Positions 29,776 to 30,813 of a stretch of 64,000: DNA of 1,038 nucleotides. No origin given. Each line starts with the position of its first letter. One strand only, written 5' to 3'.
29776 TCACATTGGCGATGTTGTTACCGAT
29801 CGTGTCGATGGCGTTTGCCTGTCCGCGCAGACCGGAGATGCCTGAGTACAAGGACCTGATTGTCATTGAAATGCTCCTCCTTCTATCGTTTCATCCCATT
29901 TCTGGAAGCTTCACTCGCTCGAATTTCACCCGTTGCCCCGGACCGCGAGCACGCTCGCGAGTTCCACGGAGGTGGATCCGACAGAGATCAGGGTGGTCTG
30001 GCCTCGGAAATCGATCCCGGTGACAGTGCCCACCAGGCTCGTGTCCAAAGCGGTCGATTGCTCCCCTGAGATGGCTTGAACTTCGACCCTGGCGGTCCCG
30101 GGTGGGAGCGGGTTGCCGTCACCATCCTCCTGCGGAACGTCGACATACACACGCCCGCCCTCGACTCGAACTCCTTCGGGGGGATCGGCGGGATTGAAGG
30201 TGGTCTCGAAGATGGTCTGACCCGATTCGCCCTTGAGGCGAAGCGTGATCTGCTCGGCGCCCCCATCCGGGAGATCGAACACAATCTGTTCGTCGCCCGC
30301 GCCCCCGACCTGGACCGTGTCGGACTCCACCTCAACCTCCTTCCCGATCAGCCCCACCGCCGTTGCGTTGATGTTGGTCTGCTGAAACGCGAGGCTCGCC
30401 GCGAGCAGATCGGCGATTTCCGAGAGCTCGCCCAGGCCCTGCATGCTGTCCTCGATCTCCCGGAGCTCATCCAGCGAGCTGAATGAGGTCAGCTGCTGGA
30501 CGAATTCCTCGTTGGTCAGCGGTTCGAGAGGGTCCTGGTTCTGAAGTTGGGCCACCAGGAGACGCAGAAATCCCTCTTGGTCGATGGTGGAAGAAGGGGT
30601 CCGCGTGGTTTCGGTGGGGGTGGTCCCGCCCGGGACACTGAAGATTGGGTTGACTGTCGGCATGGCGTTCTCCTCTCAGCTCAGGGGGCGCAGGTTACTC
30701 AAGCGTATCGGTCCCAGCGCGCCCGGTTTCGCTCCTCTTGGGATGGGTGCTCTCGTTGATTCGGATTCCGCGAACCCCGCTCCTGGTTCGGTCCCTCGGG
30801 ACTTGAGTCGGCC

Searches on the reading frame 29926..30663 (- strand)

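Call 70: search_protein_families(library=pfam, proteins=[window:29926-30663:-], max_evalue=0.001)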
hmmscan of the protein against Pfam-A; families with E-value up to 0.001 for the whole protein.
window:29926-30663:- (245 aa): 2 families
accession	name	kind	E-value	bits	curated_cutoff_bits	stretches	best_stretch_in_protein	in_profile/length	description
PF03963.19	FlgD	-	1.1e-18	67.6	27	1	14-75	13-74/75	Flagellar hook capping protein - N-terminal region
PF13861.12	FLgD_tudor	-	4e-09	37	26.9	1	101-238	5-57/58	FlgD Tudor-like domain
